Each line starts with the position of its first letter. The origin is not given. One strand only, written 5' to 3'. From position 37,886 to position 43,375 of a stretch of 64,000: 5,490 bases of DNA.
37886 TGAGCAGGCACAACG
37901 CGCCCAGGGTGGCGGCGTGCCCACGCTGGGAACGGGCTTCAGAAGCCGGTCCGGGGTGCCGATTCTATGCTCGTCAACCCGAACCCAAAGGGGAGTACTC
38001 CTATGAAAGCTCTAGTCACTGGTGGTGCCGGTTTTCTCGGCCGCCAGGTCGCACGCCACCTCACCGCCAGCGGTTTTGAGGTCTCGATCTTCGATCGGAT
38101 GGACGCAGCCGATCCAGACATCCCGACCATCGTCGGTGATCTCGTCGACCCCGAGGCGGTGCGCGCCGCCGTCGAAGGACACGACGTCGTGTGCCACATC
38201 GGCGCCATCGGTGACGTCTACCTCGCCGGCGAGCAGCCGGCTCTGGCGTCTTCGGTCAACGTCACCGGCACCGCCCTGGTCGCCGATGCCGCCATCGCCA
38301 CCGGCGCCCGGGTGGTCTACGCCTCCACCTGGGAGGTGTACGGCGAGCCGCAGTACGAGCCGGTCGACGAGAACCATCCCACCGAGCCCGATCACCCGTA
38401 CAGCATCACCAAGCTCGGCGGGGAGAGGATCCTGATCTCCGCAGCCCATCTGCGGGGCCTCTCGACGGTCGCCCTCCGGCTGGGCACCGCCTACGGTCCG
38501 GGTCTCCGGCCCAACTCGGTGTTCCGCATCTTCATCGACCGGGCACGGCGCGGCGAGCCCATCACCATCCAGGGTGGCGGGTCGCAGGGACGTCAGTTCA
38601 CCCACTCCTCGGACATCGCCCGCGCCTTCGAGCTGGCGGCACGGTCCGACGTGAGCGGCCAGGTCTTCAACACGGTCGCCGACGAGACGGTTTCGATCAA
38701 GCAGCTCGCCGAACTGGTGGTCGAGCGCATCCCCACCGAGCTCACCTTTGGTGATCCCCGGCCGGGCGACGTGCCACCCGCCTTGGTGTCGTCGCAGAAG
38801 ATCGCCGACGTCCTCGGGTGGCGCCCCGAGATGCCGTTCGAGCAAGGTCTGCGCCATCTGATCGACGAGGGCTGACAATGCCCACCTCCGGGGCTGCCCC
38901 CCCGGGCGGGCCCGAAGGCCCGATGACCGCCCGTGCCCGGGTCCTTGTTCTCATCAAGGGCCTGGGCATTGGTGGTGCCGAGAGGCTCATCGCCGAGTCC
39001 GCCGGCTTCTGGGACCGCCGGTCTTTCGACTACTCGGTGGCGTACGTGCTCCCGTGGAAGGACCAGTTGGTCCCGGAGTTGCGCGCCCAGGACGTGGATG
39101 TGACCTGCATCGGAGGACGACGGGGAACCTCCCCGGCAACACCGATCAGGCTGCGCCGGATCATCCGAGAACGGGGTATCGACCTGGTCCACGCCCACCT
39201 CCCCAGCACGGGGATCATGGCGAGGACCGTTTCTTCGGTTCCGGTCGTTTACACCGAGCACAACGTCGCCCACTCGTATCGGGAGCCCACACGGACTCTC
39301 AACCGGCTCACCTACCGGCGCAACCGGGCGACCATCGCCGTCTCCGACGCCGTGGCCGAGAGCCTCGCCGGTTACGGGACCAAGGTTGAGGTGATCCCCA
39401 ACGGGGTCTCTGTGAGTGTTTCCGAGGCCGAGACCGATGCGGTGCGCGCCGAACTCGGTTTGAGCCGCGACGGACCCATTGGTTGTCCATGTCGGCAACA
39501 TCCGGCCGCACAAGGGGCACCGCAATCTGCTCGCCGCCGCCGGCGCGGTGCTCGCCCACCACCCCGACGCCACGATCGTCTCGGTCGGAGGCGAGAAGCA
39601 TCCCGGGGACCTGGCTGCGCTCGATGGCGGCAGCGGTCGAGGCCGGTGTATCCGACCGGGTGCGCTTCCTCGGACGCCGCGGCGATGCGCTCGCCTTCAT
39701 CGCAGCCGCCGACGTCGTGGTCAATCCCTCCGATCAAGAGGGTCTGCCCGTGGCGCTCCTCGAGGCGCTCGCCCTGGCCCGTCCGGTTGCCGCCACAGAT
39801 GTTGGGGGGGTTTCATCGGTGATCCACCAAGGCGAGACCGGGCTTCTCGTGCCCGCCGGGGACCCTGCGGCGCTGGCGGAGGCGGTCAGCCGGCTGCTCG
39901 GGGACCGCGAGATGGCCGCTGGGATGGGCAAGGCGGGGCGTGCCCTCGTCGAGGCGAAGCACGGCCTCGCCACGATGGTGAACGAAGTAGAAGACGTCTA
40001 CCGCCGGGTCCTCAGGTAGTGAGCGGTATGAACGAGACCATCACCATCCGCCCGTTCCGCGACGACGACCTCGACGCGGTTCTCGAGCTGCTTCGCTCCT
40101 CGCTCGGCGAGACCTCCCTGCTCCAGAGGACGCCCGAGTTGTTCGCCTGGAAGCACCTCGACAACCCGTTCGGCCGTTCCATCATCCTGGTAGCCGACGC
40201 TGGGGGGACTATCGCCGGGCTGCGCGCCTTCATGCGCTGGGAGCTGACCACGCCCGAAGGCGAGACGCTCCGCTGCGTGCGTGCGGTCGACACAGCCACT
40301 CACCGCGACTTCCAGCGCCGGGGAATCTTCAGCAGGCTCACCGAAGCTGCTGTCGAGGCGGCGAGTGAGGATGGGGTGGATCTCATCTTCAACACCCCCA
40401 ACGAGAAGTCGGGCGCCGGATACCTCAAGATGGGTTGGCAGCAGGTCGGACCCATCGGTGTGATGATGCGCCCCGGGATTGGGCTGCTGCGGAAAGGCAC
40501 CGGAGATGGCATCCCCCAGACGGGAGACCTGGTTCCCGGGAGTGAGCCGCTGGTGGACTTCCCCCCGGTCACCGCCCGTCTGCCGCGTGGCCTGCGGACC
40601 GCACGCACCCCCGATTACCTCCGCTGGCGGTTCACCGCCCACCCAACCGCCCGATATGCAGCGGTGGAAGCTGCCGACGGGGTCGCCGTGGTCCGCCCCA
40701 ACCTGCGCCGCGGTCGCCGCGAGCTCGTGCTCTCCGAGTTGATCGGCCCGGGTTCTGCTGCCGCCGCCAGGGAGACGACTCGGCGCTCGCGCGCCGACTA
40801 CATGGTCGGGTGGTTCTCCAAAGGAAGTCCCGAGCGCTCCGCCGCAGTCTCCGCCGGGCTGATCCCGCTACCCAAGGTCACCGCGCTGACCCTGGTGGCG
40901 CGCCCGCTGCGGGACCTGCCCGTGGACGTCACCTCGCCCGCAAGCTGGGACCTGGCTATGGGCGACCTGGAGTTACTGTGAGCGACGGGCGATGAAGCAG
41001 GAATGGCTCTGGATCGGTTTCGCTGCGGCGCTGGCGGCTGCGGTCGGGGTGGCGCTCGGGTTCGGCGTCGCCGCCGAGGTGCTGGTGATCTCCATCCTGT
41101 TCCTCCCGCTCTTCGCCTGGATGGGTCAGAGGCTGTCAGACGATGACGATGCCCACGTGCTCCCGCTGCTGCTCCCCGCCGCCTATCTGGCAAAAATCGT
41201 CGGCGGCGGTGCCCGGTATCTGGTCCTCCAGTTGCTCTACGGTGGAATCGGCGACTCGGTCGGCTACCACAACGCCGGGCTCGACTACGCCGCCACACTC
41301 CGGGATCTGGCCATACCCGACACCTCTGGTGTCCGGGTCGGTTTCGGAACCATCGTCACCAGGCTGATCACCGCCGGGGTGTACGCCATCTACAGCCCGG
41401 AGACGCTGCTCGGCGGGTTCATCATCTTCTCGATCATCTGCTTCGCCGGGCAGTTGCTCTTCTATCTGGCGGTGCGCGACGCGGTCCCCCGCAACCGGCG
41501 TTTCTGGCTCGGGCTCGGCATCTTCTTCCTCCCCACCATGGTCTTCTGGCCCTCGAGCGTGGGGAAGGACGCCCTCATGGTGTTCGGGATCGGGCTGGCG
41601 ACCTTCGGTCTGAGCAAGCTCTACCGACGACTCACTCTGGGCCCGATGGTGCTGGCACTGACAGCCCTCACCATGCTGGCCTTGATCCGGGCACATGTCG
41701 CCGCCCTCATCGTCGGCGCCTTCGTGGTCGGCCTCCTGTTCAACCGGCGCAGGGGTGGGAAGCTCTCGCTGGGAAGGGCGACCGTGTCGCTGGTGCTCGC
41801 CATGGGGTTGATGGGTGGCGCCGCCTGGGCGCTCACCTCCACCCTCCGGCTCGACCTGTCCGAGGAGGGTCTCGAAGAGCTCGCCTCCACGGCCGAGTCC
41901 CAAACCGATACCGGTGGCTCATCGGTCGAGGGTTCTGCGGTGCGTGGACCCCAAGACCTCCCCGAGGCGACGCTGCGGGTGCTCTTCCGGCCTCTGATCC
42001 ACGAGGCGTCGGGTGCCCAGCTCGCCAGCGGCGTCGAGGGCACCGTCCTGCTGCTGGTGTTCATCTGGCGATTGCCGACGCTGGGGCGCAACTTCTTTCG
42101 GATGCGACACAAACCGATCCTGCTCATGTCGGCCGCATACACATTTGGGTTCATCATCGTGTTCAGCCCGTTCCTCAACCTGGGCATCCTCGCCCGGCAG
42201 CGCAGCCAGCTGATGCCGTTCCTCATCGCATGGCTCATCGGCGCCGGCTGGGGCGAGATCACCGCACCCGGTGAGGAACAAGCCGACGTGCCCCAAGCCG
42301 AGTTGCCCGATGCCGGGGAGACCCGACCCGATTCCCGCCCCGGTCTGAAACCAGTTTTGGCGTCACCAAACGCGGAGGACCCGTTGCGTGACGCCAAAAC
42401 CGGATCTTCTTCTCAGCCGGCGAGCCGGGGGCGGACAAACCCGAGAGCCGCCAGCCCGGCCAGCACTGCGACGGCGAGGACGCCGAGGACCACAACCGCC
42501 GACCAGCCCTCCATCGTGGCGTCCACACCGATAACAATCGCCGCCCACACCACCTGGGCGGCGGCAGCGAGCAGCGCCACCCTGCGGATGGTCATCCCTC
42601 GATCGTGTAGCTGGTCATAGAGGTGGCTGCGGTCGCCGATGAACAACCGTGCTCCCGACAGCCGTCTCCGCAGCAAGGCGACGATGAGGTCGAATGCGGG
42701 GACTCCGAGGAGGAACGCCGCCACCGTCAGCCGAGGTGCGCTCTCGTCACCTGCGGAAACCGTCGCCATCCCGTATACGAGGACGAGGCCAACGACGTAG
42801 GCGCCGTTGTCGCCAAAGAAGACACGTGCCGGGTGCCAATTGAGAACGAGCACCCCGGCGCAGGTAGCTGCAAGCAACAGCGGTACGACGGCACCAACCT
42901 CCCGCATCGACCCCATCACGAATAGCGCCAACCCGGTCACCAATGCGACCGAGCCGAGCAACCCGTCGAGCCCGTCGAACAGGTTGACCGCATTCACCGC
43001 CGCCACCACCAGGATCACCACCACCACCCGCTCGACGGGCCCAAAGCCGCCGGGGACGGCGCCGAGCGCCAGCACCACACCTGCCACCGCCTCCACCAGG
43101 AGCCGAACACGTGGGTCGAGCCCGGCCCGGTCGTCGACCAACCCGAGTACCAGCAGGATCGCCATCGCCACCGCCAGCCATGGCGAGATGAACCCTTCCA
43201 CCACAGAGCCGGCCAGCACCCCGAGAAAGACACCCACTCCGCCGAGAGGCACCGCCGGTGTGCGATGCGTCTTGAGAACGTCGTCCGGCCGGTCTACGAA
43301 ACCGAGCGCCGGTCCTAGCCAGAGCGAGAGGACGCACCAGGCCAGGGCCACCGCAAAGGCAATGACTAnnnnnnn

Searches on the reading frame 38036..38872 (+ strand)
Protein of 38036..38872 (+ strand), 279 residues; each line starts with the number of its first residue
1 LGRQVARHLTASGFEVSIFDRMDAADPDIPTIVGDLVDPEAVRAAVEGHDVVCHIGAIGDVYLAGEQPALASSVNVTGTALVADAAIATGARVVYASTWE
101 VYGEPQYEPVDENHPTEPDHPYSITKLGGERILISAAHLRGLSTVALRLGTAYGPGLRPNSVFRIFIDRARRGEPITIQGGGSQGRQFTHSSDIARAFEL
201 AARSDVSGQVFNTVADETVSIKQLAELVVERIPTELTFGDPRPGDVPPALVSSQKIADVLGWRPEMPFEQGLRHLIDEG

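Call 26: search_protein_families(library=pfam, proteins=[window:38036-38872:+], max_evalue=0.001)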
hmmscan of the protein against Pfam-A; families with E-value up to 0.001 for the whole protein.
window:38036-38872:+ (279 aa): 7 families
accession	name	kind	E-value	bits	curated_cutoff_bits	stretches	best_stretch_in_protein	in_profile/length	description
PF01370.27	Epimerase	-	5.4e-39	134.5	20.9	1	1-212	10-238/240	NAD dependent epimerase/dehydratase family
PF16363.11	GDP_Man_Dehyd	-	1.9e-32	113.5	27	1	26-274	51-331/332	GDP-mannose 4,6 dehydratase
PF04321.23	RmlD_sub_bind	-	1.4e-20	73.9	27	1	1-234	12-233/287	RmlD substrate binding domain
PF01073.25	3Beta_HSD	-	2.9e-17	63.1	22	1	31-204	49-231/280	3-beta hydroxysteroid dehydrogenase/isomerase family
PF13460.12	NAD_binding_10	-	3.5e-08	34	27.2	1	2-106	7-106/184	NAD(P)H-binding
PF02719.21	Polysacc_synt_2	-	7.6e-08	32.3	20.2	1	29-231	56-246/293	Polysaccharide biosynthesis protein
PF07993.18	NAD_binding_4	-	2.8e-05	23.8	20.1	1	11-154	44-209/258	Male sterility protein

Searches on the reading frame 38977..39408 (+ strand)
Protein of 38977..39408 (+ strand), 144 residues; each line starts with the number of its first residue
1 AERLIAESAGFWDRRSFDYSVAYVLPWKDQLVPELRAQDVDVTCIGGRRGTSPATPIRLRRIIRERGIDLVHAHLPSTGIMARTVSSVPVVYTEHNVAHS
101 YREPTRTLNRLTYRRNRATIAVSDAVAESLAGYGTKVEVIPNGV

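Call 68: search_protein_families(library=pfam, proteins=[window:38977-39408:+], max_evalue=0.01)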
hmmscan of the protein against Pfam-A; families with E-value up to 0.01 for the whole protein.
window:38977-39408:+ (144 aa): 3 families
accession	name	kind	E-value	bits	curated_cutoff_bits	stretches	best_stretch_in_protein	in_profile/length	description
PF13439.12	Glyco_transf_4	-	2.4e-21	76.9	28.5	1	2-144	5-166/170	Glycosyltransferase Family 4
PF13579.12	Glyco_trans_4_4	-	1.5e-15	58.3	29.7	1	19-143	19-158/158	Glycosyl transferase 4-like domain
PF13477.12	Glyco_trans_4_2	-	7.8e-06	26.5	23.4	1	30-116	36-128/139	Glycosyl transferase 4-like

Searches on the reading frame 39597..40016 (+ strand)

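Call 68: search_protein_families(library=pfam, proteins=[window:39597-40016:+], max_evalue=0.01)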
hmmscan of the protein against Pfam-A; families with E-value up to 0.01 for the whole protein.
window:39597-40016:+ (140 aa): 4 families
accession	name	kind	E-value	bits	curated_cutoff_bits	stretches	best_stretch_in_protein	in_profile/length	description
PF13692.12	Glyco_trans_1_4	-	3.9e-27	95.7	27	1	13-103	52-142/142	Glycosyl transferases group 1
PF00534.26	Glycos_transf_1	-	4.7e-24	85.3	26.4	1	13-115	66-170/172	Glycosyl transferases group 1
PF13524.12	Glyco_trans_1_2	-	1.1e-08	35.6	25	1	29-131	38-142/144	Glycosyl transferase-like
PF20706.3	GT4-conflict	-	0.0062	16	26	1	35-107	279-361/385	Family 4 Glycosyltransferase in conflict systems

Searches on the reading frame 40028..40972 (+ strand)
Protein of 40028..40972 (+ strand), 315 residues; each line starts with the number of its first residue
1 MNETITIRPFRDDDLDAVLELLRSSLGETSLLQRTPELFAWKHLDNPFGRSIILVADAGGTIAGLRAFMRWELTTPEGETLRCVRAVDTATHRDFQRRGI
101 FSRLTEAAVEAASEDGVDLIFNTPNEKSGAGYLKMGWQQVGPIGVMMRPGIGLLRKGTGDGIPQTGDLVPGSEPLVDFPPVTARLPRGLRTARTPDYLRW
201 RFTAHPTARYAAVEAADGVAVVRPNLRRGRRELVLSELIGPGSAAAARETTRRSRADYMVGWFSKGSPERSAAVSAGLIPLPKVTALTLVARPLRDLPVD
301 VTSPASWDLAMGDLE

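Call 26: search_protein_families(library=pfam, proteins=[window:40028-40972:+], max_evalue=0.001)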
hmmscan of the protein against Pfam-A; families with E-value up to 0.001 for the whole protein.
window:40028-40972:+ (315 aa): 3 families
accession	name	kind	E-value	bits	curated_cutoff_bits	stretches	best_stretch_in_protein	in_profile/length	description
PF13527.13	Acetyltransf_9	-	5.6e-14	52.7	25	1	6-139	1-126/127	Acetyltransferase (GNAT) domain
PF00583.31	Acetyltransf_1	-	3.7e-06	27.6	20.7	1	16-137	2-116/116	Acetyltransferase (GNAT) family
PF13508.13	Acetyltransf_7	-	6.4e-05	23.7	27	1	51-138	3-83/84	Acetyltransferase (GNAT) domain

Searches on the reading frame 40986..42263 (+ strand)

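Call 26: search_protein_families(library=pfam, proteins=[window:40986-42263:+], max_evalue=0.001)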
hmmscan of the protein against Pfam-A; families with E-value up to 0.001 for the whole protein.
window:40986-42263:+ (426 aa): 1 family
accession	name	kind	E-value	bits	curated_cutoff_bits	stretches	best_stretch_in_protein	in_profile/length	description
PF09913.15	DUF2142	-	9.1e-06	25.1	30.1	1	147-282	129-263/395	Predicted membrane protein (DUF2142)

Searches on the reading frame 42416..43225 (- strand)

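Call 26: search_protein_families(library=pfam, proteins=[window:42416-43225:-], max_evalue=0.001)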
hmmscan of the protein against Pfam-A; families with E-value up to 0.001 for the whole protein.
window:42416-43225:- (270 aa): 1 family
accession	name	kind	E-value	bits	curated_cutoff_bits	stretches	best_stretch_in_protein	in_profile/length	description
PF00953.26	Glycos_transf_4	-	4.6e-25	88.9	27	1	17-151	4-154/160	Glycosyl transferase family 4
